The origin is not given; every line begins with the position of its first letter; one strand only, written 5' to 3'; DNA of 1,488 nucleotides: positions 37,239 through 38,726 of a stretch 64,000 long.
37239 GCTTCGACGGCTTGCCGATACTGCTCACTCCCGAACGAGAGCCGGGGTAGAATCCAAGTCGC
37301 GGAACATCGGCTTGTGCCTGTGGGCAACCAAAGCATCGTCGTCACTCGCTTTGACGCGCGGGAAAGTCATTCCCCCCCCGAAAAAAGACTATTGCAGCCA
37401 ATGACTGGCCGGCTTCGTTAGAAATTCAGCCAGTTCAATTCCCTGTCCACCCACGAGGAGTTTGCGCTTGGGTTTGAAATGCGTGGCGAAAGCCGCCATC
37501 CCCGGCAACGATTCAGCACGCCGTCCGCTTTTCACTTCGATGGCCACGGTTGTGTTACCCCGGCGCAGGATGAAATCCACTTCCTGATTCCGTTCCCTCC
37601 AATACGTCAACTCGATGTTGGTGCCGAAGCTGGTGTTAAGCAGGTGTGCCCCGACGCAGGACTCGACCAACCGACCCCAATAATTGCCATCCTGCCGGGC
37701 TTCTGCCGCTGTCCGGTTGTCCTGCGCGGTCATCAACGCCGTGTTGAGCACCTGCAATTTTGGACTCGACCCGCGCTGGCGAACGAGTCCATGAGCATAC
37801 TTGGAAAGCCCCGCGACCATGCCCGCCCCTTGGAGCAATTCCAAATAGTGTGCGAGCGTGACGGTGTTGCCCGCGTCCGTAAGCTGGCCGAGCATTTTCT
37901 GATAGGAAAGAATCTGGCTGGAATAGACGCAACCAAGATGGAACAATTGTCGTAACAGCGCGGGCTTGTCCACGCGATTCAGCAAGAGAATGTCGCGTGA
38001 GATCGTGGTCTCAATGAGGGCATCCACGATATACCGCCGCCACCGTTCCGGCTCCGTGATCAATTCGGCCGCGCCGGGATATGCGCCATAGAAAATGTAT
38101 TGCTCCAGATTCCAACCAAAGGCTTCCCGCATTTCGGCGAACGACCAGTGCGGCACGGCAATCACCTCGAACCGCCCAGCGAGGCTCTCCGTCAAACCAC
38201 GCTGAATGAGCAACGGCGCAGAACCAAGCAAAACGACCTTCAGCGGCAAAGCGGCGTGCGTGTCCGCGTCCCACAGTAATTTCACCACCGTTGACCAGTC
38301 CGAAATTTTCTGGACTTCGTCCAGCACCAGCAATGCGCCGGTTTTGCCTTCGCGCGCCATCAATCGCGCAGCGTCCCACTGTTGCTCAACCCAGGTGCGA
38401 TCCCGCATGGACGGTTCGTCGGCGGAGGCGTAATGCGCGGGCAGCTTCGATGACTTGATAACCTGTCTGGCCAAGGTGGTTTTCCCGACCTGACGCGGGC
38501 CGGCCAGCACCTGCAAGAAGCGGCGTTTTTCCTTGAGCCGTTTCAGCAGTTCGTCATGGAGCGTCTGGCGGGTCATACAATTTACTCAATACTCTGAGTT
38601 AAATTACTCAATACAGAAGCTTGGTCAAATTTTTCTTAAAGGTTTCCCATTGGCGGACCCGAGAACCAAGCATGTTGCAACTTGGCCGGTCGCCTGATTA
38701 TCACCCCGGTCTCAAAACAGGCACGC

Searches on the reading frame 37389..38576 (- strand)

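Call 8: search_protein_families(library=pfam, max_evalue=0.01, proteins=[window:37389-38576:-])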
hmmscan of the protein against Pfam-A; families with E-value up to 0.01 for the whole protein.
window:37389-38576:- (395 aa): 6 families
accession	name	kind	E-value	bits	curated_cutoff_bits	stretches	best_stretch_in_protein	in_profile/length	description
PF13635.12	DUF4143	-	1.5e-25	90.2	28.1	1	194-351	2-160/160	Domain of unknown function (DUF4143)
PF13173.12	AAA_14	-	1.5e-23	83.7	27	1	22-149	5-128/129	AAA domain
PF01637.24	ATPase_2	-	5.4e-06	26.8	33.2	1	9-44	10-45/225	ATPase domain predominantly from Archaea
PF00004.35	AAA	-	1e-05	26.4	21.2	1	23-94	2-72/131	ATPase family associated with various cellular activities (AAA)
PF13401.12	AAA_22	-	0.0017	19.1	27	0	23-118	9-122/130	AAA domain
PF13191.12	AAA_16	-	0.003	18.5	32.6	0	8-46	13-51/167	AAA ATPase domain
